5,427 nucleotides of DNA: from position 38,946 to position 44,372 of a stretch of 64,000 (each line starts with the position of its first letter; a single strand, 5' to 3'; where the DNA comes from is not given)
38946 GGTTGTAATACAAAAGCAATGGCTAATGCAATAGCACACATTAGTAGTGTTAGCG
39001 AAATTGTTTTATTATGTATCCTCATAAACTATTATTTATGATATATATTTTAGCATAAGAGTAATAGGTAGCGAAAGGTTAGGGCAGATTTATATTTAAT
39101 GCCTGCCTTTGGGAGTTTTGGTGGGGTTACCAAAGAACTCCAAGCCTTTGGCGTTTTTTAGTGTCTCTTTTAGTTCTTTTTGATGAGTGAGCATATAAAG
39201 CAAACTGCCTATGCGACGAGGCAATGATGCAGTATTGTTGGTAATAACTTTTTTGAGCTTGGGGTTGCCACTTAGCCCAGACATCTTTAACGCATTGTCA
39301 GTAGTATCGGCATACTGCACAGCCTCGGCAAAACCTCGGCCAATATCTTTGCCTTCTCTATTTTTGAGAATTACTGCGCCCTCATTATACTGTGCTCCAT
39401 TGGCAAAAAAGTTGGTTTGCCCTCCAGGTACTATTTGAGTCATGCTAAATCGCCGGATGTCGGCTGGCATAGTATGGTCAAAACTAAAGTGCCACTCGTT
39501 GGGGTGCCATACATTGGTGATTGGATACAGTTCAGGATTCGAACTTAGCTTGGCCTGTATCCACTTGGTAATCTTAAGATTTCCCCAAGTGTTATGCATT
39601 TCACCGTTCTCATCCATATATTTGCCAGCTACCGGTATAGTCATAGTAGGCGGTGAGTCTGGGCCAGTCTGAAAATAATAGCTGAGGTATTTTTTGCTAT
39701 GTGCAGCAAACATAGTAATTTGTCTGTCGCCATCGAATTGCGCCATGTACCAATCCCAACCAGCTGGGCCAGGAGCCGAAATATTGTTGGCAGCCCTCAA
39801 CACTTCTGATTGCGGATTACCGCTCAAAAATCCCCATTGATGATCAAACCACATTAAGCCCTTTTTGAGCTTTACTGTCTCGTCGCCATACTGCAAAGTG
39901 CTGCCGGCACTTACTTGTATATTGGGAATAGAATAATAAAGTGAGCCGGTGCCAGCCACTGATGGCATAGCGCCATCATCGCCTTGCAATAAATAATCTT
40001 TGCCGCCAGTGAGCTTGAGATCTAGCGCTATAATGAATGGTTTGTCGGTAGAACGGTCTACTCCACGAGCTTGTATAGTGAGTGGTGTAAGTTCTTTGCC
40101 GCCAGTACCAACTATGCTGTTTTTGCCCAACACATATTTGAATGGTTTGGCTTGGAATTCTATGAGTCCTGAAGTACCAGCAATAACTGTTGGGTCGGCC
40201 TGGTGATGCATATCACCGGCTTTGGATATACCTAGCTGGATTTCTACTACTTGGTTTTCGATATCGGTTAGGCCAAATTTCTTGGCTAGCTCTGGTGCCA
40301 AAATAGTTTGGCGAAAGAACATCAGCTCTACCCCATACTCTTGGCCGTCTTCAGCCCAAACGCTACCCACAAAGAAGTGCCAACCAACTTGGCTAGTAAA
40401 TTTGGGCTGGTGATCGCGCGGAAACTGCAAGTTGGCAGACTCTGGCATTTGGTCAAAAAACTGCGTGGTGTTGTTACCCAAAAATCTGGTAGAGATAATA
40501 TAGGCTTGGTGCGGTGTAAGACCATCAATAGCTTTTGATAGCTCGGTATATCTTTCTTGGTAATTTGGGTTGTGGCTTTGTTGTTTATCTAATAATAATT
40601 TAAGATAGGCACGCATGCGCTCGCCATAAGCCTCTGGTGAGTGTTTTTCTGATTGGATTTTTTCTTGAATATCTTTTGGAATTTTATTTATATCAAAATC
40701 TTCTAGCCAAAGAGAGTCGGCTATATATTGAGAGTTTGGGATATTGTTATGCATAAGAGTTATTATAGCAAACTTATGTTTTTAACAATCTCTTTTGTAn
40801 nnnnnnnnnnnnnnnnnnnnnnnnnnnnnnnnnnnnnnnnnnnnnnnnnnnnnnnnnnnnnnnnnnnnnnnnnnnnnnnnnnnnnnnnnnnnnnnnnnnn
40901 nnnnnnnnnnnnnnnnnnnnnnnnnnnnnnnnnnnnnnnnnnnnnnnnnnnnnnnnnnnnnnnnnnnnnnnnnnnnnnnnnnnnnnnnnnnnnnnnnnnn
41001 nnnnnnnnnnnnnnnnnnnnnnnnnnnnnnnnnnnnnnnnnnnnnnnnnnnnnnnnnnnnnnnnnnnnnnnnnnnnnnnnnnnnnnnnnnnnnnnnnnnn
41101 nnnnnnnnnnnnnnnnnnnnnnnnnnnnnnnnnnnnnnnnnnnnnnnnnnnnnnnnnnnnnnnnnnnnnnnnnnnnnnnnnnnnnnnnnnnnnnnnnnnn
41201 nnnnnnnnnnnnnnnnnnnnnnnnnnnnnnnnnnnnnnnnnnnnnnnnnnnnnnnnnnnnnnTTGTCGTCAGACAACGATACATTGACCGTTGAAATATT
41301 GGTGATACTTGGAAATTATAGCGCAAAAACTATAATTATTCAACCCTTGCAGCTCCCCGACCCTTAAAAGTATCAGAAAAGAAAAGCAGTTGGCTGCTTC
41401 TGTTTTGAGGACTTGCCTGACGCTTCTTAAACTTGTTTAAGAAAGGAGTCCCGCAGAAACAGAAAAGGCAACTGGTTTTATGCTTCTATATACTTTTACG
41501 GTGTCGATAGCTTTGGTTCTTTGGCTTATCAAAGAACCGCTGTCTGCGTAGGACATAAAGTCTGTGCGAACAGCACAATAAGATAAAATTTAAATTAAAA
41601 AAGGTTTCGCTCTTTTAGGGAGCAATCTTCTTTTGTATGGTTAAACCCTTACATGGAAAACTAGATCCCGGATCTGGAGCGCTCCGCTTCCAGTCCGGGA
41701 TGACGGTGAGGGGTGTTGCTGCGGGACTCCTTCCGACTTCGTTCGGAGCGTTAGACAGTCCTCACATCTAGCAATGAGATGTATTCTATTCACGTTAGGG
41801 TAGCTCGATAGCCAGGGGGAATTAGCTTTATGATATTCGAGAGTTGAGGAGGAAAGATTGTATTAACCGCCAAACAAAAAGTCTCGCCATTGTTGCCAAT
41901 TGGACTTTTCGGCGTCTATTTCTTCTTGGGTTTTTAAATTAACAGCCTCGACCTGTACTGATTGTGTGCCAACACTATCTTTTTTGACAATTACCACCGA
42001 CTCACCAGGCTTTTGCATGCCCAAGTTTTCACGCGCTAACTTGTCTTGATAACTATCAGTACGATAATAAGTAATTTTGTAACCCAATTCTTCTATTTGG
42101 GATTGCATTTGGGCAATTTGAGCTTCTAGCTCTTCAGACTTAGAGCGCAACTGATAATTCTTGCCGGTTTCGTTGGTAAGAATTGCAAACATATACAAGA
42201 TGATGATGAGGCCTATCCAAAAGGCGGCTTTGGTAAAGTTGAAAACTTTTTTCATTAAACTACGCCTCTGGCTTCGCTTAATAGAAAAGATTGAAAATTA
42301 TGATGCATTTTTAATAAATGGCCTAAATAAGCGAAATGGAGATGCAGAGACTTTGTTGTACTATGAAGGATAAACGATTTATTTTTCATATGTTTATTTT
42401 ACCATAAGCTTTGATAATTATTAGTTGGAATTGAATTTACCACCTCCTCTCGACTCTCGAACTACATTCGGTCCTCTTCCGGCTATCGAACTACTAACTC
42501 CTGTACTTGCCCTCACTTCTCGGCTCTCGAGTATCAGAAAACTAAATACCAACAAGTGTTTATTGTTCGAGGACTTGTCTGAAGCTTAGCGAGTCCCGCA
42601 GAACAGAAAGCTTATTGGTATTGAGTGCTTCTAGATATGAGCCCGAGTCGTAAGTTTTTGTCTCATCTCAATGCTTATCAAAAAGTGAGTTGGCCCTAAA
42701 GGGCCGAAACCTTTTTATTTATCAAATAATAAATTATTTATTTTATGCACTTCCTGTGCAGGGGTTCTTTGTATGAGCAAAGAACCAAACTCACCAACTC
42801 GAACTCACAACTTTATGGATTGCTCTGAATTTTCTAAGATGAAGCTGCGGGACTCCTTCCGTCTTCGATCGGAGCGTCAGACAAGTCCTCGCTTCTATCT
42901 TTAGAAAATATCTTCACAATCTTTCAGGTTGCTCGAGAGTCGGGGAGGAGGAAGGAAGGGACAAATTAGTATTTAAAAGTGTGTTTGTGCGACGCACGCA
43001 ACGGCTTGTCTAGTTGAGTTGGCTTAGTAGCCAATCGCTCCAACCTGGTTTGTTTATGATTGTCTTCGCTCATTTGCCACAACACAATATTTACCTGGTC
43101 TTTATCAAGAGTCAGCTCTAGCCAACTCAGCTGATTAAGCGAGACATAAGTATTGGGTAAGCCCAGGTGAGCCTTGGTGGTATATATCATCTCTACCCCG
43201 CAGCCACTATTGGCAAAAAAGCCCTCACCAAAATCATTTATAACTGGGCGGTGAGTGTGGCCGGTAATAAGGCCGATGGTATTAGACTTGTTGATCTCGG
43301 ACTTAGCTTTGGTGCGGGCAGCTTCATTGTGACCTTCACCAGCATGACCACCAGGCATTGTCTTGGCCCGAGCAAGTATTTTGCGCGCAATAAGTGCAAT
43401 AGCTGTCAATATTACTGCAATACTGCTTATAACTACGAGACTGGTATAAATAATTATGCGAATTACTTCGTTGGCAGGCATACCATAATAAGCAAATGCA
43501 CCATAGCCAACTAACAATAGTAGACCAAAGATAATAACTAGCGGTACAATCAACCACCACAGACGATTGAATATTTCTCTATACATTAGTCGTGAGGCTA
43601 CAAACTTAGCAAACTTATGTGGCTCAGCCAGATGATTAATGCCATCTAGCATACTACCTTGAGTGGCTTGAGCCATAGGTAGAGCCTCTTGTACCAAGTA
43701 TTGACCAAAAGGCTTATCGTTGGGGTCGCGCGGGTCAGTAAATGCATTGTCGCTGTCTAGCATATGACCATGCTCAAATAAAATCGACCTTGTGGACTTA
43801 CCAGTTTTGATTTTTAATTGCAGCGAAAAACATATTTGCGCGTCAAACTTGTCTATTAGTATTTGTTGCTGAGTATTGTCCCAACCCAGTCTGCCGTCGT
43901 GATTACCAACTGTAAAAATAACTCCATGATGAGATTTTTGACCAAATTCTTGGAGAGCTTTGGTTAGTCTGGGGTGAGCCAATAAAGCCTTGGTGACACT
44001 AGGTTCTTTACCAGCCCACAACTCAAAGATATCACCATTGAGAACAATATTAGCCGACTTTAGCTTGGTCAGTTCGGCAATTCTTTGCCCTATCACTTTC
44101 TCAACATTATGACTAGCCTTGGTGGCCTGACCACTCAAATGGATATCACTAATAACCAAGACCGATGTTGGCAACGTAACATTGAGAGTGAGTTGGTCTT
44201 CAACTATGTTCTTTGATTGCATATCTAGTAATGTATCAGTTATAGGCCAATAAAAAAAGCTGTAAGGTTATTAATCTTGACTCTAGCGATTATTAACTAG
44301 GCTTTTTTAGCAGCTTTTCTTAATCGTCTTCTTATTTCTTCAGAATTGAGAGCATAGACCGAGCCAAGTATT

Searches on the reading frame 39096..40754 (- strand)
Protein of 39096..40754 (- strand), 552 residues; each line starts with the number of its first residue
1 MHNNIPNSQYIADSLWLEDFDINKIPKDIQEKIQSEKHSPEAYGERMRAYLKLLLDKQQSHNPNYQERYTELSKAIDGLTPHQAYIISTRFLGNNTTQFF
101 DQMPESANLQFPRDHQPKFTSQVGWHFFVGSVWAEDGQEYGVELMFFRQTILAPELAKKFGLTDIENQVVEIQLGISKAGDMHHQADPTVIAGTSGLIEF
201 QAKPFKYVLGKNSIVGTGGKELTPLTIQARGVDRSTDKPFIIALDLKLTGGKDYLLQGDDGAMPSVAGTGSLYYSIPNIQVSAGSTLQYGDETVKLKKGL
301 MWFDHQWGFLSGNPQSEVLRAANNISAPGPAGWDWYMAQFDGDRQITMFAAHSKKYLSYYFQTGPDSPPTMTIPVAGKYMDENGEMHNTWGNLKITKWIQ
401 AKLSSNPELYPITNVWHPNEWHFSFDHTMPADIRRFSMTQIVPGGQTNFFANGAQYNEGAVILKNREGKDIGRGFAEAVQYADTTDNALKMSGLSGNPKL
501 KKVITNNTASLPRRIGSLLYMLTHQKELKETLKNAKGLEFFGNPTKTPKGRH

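Call 65: search_protein_families(library=pfam, proteins=[window:39096-40754:-], max_evalue=0.0001)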
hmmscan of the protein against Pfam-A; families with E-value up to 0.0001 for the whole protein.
window:39096-40754:- (552 aa): 1 family
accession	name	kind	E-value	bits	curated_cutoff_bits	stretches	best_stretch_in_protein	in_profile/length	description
PF07143.17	CrtC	-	1.1e-18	68.9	22.5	1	125-308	3-167/168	CrtC N-terminal lipocalin domain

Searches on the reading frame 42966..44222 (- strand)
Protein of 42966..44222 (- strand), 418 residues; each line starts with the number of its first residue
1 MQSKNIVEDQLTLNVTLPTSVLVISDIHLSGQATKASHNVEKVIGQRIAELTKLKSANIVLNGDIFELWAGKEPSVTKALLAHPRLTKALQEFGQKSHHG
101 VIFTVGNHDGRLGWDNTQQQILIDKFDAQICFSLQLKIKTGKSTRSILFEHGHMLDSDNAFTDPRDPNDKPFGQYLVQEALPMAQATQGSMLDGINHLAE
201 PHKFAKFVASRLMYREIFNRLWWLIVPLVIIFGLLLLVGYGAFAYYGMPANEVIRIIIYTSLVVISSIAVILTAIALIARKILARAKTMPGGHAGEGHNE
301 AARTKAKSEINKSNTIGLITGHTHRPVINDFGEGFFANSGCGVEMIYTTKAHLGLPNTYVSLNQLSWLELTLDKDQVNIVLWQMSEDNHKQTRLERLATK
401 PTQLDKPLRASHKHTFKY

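Call 65: search_protein_families(library=pfam, proteins=[window:42966-44222:-], max_evalue=0.0001)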
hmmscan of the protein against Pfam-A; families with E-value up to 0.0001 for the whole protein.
window:42966-44222:- (418 aa): 1 family
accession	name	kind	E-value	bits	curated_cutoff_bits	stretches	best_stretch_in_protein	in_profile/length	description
PF00149.33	Metallophos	-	9.5e-08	33.1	21.5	1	20-171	2-136/191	Calcineurin-like phosphoesterase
